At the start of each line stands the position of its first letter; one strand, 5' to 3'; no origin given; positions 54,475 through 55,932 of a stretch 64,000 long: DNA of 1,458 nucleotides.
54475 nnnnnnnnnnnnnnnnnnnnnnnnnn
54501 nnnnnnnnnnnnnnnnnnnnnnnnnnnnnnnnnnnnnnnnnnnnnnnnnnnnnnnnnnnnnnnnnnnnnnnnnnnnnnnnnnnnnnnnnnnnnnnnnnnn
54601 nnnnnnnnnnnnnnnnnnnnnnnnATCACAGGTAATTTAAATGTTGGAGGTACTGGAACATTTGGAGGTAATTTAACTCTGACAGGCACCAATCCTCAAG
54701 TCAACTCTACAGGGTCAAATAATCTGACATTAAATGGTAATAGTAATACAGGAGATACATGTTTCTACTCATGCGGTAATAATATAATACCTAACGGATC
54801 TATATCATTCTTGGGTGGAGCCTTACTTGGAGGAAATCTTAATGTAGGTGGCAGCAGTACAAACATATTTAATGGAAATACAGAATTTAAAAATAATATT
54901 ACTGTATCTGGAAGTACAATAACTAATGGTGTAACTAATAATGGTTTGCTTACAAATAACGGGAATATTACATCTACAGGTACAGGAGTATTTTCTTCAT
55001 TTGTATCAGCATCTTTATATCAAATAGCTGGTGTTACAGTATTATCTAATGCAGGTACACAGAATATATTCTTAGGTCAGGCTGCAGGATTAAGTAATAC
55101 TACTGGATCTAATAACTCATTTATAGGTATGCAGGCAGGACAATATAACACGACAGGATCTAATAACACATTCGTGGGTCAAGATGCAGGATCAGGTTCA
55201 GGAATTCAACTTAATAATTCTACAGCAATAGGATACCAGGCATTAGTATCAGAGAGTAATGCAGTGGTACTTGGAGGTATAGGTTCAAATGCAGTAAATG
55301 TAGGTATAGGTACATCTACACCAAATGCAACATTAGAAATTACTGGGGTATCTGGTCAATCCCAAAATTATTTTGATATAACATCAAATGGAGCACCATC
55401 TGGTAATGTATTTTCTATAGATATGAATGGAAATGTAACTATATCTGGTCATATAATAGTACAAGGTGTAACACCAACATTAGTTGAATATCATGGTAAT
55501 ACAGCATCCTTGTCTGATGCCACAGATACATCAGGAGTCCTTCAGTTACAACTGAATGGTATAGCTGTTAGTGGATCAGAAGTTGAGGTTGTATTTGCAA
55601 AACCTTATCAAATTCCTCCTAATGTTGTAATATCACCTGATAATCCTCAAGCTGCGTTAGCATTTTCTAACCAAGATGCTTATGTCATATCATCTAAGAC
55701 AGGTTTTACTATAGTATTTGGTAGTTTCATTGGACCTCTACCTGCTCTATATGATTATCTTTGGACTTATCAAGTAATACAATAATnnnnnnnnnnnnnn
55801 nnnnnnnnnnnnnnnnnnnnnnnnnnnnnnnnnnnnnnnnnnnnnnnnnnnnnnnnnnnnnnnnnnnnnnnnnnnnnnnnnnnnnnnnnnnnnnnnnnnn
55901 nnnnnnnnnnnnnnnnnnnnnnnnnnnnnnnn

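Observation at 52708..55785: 1025-aa secreted fibre protein combining a six-blade propeller, duplicated Cys-pair modules and a phage-tail-fibre-like C-terminus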

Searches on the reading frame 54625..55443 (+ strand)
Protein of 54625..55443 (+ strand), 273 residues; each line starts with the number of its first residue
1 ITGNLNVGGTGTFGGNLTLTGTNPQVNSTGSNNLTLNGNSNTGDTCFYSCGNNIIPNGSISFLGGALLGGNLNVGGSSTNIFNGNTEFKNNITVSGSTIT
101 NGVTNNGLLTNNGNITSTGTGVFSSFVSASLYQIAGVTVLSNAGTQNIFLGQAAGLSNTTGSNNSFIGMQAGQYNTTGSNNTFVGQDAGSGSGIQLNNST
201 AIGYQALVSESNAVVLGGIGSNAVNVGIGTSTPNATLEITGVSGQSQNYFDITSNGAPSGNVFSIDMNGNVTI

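Call 71: predict_structure(alignment_id=A9)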
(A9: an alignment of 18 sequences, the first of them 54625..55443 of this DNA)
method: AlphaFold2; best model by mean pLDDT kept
length: 273 residues; sequences in the alignment: 18
mean_pLDDT: 57.9   pTM: 0.41
mean pLDDT of the five models: 57.9, 57.0, 54.0, 51.4, 51.0
residues with pLDDT >= 90: 1; 70-90: 60; 50-70: 103; < 50: 109
segments of 3 or more residues with pLDDT < 50: 1-4, 28-33, 38-46, 48-59, 63-70, 96-98, 100-114, 116-138, 227-230, 241-249, 253-257
pLDDT, mean of each block of 10 residues (from residue 1): 48 59 52 50 44 44 48 51 55 53 43 45 40 44 76 76 87 78 86 75 77 63 52 55 45 49 64 69
secondary structure, 60 per line:
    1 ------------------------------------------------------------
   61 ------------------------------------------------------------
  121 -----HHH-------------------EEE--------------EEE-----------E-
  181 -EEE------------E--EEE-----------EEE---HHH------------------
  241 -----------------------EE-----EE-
elements in order: E148-150 E165-167 E182-184 E200-202 E214-216

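Call 73: fold_search(model_id=the predicted structure, library=pdb)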
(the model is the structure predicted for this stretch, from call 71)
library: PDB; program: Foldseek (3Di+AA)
matches with E <= 10: 7; with E <= 0.001: 0
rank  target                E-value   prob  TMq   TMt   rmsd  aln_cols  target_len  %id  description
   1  6k72_E                1.8e+00  0.01  0.08  0.08  11.6       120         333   15  eIF2(aP) - eIF2B complex (released 2019-07-10)
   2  8yk2_A                5.6e+00  0.01  0.10  0.06  13.9       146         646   16  Blood group B alpha-1,3-galactosidase AgaBb from Bifidobacterium bifidum, construct T7-tag_24-700 (released 2024-07-10)
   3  6es1_B                6.0e+00  0.00  0.07  0.15  10.7        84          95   13  Crystal structure of the binding domain from botulinum neurotoxin A2 bound to extracellular domain of human receptor S (released 2018-04-25)
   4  3ak5_D                6.4e+00  0.00  0.08  0.03  13.8       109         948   17  Hemoglobin protease (Hbp) passenger missing domain-2 (released 2010-10-06)
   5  2yuh_MODEL_1_A        8.3e+00  0.01  0.11  0.16  10.2       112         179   12  Solution structure of the C-terminal region in human tubulin folding cofactor C (released 2008-04-15)
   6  2xc1_B                8.8e+00  0.00  0.09  0.05  11.6        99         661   12  Full-length Tailspike Protein Mutant Y108W of Bacteriophage P22 (released 2011-05-04)
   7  8ukw_B                9.4e+00  0.00  0.09  0.08  12.8        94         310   14  Crystal structure the extracellular region of the epidermal growth factor receptor variant III (EGFRvIII) at pH 5.0 (released 2024-06-12)

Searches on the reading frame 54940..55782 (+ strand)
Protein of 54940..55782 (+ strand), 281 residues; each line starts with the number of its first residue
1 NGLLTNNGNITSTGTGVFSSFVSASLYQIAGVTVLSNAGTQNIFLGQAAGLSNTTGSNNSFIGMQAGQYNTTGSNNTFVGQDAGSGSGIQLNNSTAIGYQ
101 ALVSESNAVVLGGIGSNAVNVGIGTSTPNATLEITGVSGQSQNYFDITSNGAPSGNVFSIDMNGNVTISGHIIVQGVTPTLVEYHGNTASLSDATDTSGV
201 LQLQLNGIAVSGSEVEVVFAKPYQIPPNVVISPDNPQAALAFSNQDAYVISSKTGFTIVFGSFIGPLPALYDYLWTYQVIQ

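Call 89: search_dna_similar(query=window:54940-55782:+, collection=phages, mode=protein, max_evalue=0.001, max_rows=25)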
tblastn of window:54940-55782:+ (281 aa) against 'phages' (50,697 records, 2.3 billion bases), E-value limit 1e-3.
Records with a match: 5; places in all: 8; records where one place covers at least 80% of the query: 0.
Best place of each record, by identity: <60% 5.
By first word of the organism name: Caudoviricetes 3; Pelagibacter 1; Marine 1.
By host as written in the record: - 3; Candidatus Pelagibacter sp. HTCC7211 1; Methanosarcinales 1.
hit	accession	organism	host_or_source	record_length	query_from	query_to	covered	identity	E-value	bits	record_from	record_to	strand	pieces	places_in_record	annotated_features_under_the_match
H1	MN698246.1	Pelagibacter phage HTVC112P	Candidatus Pelagibacter sp. HTCC7211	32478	39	131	33%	39.2%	5e-4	47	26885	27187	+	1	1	putative tail fiber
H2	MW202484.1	Caudoviricetes sp.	Manatee Spring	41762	35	102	24%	50.0%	1e-4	49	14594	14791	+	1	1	endo n acetylneuraminidase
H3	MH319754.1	Marine virus AG-345-L05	single cell amplified by WGA-X; seawater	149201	35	107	26%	45.2%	7e-4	47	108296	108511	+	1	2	record has no annotation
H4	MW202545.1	Caudoviricetes sp.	Manatee Spring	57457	36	101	23%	47.0%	7e-4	47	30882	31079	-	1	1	endo n acetylneuraminidase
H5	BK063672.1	Caudoviricetes sp. vir515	Methanosarcinales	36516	39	112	26%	40.9%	6e-5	50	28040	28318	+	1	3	virion structural protein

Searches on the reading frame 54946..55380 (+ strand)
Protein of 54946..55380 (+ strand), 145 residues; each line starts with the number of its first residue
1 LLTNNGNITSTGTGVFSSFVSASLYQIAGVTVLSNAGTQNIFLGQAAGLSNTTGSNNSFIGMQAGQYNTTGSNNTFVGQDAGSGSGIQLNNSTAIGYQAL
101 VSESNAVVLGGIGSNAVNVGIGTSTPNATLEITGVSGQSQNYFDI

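Call 34: search_protein_families(library=pfam, proteins=[window:54946-55360:+], max_evalue=10)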
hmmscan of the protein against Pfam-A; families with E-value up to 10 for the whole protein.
window:54946-55360:+ (138 aa): 2 families
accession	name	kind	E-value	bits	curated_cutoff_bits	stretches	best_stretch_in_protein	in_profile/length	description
PF05658.19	YadA_head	-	0.0025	18.6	25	1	91-110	5-24/27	YadA head domain repeat (2 copies)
PF10492.14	Nrf1_activ_bdg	-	0.041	14.7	20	1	20-47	10-38/82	Nrf1 activator activation site binding domain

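Call 75: search_solved_structures(query=A10, max_evalue=1, show_alignments=3)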
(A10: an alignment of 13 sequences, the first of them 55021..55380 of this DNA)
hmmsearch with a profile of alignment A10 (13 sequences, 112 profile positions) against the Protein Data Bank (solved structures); distinct sequences matched with E-value up to 1: 4.
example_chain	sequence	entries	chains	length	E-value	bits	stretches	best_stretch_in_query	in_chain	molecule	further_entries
8ond_A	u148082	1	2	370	2.1e-06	30.8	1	28-111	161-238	bd2133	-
8ojn_C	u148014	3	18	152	0.00025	24.1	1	82-103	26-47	Cell wall surface anchor family protein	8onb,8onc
8ol4_A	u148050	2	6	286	0.0037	20.4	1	74-107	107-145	Cell wall surface anchor family protein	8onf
5b04_I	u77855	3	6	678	0.72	13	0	6-69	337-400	Probable translation initiation factor eIF-2B subunit epsilon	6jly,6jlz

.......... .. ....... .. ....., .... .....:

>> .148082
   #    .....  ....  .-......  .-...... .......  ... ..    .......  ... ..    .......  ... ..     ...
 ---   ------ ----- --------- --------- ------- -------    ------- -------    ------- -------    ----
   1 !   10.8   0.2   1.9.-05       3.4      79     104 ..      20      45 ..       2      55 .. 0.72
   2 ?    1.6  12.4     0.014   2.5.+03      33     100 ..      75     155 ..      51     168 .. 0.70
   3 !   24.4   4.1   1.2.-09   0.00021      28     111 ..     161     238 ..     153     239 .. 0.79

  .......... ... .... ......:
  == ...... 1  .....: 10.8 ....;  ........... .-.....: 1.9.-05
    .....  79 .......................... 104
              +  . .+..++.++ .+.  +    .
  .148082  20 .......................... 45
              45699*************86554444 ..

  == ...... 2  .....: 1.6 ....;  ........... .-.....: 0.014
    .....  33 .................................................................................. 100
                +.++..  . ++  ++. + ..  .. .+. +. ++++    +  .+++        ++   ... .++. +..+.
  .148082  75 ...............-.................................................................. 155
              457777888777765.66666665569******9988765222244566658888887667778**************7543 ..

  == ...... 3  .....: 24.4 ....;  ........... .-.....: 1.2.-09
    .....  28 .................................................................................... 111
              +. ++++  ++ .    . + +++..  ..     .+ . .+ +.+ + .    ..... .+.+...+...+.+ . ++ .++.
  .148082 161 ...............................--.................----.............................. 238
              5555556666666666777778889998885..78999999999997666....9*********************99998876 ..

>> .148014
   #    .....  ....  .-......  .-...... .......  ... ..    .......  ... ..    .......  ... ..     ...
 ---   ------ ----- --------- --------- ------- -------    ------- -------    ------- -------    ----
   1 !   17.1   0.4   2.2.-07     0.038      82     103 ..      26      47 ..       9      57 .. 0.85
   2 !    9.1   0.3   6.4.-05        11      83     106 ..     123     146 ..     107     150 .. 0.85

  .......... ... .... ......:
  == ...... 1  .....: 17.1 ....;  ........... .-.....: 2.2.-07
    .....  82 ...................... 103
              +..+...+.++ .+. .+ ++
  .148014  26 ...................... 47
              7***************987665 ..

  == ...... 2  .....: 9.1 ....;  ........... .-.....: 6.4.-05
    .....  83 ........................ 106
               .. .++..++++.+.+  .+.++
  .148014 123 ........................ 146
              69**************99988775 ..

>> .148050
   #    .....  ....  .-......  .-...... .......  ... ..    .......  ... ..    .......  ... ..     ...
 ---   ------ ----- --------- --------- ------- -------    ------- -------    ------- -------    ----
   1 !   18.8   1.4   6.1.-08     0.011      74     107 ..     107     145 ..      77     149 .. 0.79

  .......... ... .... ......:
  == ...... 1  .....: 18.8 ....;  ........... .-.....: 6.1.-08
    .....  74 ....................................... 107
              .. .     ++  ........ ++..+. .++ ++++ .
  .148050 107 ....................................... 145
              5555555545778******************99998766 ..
